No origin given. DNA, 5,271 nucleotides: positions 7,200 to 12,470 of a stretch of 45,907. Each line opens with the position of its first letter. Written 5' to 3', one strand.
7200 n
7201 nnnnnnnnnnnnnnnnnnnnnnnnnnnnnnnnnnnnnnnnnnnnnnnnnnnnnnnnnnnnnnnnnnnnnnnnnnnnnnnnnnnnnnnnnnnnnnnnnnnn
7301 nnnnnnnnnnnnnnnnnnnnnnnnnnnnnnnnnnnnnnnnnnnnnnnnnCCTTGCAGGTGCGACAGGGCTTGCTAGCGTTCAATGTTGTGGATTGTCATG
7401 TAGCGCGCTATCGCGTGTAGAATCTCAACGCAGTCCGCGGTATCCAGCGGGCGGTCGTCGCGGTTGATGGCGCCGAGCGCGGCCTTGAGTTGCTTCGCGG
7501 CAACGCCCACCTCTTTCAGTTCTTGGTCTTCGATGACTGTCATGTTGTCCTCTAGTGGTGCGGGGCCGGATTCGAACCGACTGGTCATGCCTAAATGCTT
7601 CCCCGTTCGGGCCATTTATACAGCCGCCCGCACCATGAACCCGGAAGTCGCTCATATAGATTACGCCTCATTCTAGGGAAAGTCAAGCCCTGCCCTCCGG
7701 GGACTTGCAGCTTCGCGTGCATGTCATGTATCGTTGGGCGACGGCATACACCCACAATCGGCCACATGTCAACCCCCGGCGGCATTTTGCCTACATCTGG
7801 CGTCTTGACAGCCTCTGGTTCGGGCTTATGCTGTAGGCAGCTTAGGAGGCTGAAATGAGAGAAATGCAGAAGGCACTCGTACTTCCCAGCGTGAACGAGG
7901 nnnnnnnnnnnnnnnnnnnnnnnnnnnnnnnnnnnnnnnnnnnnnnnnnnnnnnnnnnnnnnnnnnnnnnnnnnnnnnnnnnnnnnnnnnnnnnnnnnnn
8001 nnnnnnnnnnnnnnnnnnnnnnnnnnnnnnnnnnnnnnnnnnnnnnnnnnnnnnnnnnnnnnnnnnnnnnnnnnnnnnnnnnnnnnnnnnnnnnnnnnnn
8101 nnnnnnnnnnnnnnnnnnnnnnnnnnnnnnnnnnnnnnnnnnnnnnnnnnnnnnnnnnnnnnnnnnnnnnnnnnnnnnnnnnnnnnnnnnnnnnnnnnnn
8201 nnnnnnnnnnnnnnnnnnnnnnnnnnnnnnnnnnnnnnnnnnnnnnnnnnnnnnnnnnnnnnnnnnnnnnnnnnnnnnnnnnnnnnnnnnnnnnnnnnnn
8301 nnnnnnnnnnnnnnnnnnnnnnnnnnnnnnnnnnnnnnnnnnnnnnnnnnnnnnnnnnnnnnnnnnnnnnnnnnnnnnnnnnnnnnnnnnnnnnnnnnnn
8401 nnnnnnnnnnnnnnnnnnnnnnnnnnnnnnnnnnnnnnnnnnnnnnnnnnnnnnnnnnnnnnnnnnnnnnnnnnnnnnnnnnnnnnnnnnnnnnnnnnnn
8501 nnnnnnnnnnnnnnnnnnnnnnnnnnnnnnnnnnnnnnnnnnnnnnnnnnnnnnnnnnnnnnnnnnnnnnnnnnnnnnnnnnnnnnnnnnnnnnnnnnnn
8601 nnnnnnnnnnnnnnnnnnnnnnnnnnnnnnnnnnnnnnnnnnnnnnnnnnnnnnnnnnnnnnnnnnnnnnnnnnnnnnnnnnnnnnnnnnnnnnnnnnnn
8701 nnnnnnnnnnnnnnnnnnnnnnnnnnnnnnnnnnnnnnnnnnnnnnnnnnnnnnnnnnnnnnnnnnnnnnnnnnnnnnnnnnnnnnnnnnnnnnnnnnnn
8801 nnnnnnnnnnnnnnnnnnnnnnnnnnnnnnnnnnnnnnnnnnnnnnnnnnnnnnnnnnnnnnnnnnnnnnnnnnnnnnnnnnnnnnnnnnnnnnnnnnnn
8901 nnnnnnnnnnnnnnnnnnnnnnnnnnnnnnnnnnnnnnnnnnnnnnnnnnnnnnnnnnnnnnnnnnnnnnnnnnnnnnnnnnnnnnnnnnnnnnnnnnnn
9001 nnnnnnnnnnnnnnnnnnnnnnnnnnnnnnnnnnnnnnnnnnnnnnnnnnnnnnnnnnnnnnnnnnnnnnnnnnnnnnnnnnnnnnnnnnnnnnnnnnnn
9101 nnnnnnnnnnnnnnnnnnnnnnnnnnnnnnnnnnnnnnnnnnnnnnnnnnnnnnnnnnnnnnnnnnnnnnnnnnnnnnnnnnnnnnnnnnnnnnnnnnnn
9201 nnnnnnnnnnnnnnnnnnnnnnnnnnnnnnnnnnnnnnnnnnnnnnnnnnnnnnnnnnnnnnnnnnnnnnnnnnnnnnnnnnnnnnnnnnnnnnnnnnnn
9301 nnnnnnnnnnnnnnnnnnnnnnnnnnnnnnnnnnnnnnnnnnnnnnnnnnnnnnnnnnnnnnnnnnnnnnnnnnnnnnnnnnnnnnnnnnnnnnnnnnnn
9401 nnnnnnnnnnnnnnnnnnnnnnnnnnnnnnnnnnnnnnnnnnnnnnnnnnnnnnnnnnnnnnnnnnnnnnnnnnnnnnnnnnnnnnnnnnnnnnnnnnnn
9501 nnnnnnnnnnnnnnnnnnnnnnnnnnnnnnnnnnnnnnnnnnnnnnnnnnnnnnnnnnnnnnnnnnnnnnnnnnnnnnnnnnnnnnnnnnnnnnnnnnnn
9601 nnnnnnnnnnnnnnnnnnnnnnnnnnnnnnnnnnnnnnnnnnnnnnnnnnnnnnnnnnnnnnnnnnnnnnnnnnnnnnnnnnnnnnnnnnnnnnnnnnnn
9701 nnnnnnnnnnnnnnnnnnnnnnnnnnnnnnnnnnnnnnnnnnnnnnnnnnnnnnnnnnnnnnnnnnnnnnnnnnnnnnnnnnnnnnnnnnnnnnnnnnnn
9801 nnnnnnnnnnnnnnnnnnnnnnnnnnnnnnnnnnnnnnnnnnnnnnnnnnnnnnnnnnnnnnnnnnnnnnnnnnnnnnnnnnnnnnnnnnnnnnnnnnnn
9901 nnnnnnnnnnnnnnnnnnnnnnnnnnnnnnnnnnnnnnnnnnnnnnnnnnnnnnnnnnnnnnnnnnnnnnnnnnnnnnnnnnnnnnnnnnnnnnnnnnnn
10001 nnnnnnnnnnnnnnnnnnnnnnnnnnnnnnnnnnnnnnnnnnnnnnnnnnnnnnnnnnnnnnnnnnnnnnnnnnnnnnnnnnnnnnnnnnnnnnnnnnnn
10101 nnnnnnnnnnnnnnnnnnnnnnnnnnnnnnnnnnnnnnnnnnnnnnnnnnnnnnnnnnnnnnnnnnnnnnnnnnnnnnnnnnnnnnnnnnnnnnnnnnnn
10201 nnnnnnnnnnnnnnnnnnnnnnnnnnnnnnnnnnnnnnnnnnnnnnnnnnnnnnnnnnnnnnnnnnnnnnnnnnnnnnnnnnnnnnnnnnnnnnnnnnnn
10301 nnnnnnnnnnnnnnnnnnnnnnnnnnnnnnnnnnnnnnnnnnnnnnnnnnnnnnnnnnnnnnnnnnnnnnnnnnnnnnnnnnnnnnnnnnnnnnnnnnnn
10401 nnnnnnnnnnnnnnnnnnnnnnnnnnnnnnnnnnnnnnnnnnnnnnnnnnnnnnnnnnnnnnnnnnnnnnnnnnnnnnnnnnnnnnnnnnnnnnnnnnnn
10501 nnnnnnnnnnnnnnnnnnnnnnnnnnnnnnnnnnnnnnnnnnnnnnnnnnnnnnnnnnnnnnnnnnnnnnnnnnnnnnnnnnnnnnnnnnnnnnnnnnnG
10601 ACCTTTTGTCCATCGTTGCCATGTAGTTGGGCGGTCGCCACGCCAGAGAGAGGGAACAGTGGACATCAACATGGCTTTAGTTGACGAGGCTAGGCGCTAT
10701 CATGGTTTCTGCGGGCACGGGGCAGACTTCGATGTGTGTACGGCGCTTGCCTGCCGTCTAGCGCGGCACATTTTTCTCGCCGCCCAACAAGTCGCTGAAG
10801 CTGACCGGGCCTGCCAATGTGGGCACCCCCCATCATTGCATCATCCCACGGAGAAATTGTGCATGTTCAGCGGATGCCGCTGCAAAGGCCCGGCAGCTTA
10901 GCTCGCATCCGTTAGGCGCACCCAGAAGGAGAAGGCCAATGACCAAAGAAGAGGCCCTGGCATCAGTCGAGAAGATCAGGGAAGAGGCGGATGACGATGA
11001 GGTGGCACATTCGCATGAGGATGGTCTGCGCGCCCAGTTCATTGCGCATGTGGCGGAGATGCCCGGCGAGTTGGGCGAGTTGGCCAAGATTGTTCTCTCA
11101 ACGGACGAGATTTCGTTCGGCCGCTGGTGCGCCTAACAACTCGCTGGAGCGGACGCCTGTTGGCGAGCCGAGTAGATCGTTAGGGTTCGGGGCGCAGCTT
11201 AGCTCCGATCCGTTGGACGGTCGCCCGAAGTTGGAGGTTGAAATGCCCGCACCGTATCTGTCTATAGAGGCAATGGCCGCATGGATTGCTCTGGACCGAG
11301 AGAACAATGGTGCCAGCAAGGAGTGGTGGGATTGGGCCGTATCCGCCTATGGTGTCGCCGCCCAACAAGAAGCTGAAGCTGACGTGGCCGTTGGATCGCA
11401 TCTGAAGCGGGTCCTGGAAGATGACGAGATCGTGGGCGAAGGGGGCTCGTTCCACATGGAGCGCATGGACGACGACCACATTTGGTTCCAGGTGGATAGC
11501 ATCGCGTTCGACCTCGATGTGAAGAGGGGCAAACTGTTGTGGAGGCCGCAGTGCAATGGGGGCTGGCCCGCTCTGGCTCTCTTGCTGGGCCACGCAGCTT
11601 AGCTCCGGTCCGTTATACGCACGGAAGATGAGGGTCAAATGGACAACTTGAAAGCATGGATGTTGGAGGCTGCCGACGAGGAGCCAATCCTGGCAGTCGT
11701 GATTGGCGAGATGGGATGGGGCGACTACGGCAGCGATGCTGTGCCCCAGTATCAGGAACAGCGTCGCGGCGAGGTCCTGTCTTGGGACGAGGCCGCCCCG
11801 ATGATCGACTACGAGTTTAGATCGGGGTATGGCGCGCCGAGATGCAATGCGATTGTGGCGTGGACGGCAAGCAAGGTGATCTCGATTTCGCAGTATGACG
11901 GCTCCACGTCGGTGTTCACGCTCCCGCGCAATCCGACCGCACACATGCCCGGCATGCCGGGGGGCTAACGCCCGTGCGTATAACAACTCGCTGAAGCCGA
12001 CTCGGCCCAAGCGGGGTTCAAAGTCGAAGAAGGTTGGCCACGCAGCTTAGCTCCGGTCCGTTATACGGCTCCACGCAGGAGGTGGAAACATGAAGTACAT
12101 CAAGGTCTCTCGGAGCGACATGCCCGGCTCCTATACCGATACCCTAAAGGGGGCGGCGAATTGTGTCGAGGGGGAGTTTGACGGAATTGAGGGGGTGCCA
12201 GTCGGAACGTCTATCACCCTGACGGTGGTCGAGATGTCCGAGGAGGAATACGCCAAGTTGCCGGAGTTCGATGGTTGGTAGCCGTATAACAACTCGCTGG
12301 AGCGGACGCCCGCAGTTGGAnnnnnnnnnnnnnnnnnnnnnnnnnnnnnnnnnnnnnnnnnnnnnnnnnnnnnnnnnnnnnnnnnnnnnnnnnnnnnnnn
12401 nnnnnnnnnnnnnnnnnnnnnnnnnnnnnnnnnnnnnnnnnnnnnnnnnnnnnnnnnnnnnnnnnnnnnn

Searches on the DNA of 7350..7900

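Call 81: search_rna_families(source=window, start=7350, end=7900, threshold=evalue, max_evalue=1, show_alignments=2)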
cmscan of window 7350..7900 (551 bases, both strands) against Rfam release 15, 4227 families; matches with E-value up to 1: 1.
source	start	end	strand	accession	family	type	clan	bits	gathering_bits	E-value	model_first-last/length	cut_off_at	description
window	7557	7634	-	RF01852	tRNA-Sec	Gene; tRNA;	CL00001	21.1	47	0.12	1-91/91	no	Selenocysteine transfer RNA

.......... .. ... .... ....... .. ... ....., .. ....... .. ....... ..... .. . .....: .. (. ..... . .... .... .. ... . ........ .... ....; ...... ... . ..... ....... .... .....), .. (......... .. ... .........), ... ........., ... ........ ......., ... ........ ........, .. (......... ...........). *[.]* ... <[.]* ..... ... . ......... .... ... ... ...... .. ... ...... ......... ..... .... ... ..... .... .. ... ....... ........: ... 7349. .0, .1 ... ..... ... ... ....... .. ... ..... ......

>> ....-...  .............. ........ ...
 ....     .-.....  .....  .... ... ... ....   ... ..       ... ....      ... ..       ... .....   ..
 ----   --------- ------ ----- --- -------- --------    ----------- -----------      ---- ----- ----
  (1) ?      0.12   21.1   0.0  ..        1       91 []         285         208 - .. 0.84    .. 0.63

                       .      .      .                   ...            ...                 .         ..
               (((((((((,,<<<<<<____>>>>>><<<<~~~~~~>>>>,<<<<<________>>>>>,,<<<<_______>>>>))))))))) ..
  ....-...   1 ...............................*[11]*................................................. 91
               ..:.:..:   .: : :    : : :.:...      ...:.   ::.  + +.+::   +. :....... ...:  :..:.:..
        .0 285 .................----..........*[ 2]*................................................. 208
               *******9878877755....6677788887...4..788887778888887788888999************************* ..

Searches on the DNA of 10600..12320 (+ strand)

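Call 37: search_dna_similar(query=window:10600-12320:+, collection=phages, mode=distant, max_rows=15)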
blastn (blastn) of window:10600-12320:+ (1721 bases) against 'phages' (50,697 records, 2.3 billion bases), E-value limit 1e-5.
No match.

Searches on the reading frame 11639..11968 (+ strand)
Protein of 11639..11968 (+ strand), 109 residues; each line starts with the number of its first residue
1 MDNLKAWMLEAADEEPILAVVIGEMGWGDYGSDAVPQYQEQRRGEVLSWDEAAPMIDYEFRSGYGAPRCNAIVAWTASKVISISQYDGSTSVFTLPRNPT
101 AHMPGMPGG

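Call 62: search_protein_families(library=pfam, proteins=[window:11639-11968:+], max_evalue=0.05)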
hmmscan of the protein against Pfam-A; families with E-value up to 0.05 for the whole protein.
window:11639-11968:+ (109 aa): 0 families

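Call 63: find_homologous_proteins(query=window:11639-11965:+, max_evalue=0.001)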
Query window:11639-11965:+ (109 aa): 99 proteins with E <= 0.001 among 100 candidates.
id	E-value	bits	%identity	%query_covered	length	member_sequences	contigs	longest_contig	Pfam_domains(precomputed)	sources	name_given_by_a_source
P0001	5.5e-69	247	100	100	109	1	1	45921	-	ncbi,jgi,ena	ncbi:MAG: hypothetical protein WC935_00140 [Thermoleophilia bacterium]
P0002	1.3e-46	175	72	100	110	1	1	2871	-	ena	-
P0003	3.4e-46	174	73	98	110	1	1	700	-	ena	-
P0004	3.3e-45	171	69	100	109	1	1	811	-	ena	-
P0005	4.2e-45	170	69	100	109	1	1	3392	-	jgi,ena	-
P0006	2.7e-44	168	67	100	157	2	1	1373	-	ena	-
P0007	1.3e-42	162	67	100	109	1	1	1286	-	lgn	-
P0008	2.9e-42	161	62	100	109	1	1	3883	-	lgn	-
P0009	6.5e-42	160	66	100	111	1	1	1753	-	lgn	-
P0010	1.3e-41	159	68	98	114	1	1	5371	-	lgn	-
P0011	1.6e-41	159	64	100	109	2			-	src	-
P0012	3.0e-41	158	65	100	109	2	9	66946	-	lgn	-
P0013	6.3e-41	157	65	100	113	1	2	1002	-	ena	-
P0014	7.1e-41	157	65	100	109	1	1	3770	-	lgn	-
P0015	7.9e-41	157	66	100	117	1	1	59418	-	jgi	jgi:hypothetical protein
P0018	2.2e-40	155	65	100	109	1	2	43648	-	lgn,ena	-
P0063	1.9e-34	136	64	98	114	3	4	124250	-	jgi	-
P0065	2.6e-34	136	56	100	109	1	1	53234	-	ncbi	-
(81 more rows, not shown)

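Call 64: find_encoding_contigs(protein=P0063, flank=10000, max_places=3)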
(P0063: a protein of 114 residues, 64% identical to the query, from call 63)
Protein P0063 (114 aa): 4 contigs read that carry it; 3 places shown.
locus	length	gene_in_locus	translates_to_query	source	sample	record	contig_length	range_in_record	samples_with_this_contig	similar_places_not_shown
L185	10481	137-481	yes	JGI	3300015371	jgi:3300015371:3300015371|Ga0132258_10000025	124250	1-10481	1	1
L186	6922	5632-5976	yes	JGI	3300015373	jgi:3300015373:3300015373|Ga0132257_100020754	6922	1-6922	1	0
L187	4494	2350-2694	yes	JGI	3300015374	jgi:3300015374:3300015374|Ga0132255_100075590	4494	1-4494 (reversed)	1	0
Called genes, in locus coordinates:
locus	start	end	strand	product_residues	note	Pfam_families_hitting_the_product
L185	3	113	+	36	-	?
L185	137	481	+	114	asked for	-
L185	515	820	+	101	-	-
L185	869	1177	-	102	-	-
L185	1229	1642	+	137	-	-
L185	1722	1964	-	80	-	PF20075:DUF6471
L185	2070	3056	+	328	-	PF12760:Zn_ribbon_IS1595 (weak), PF12762:DDE_Tnp_IS1595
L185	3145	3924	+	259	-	-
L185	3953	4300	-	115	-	-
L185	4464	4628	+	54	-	-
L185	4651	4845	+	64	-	-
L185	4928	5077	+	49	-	-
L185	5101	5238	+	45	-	-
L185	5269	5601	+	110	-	-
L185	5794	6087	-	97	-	-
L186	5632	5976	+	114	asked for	-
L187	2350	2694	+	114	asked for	-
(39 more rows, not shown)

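Call 65: find_encoding_contigs(protein=P0065, flank=10000, max_places=2)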
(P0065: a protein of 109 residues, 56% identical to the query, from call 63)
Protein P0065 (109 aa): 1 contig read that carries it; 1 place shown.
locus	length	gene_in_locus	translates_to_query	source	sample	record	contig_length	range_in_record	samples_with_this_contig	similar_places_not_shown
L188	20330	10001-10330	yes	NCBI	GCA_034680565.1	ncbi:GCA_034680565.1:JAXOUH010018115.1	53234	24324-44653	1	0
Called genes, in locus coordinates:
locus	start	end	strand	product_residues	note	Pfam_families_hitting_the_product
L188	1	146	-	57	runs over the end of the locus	-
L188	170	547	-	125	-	-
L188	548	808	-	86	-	-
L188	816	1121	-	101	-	PF12599:DUF3768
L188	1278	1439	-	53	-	-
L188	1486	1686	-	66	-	-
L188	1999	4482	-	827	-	PF13362:Toprim_3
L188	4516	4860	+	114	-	-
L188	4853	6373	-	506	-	PF00270:DEAD (weak), PF04851:ResIII, PF00271:Helicase_C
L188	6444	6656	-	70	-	-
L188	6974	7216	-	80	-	-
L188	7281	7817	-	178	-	-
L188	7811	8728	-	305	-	PF13479:AAA_24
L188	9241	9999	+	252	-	PF09588:YqaJ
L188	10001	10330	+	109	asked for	-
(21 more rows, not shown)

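Call 66: find_encoding_contigs(protein=P0018, flank=10000, max_places=2)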
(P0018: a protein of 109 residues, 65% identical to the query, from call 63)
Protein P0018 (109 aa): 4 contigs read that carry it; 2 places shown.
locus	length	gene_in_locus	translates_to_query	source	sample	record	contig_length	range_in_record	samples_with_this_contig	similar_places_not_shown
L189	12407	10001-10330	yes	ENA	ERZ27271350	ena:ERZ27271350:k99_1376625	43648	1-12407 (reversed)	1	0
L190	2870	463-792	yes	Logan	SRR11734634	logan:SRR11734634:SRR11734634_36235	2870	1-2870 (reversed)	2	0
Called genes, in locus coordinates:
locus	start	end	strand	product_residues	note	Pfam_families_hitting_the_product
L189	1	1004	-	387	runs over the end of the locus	-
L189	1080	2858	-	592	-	-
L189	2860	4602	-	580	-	-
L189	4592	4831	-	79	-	-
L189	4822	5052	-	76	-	-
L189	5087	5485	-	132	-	PF01844:HNH, PF14279:HNH_5 (weak)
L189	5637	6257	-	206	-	-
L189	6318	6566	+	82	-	-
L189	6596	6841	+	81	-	-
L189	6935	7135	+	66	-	-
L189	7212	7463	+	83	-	PF23907:DUF7249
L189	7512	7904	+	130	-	-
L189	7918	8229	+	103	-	-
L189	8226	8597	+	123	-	-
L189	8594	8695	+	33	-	-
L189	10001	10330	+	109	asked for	-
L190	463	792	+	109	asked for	-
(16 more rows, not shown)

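Call 67: find_encoding_contigs(protein=P0002, flank=5000, max_places=2)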
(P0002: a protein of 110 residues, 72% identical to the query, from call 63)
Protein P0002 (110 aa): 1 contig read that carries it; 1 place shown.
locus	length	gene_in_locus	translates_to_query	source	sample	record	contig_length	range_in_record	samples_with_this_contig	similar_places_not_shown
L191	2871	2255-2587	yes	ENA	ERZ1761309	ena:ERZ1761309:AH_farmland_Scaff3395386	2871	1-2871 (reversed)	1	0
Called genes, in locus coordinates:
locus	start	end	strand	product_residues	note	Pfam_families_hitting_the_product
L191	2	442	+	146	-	?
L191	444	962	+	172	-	-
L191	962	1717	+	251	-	-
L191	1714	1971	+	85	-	-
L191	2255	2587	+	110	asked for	-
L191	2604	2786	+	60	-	-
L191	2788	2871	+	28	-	?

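Call 75: find_encoding_contigs(protein=P0001, flank=1000, max_places=4)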
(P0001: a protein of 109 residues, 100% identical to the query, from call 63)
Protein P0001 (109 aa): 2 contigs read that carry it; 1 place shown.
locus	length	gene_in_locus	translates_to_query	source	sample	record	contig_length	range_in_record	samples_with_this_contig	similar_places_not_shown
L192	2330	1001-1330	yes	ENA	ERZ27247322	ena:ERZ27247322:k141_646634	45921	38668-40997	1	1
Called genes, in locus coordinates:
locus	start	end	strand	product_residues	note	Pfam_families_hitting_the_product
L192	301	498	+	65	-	-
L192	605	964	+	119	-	-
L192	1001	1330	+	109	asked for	-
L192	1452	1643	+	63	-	-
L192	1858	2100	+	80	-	-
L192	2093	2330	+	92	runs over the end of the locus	-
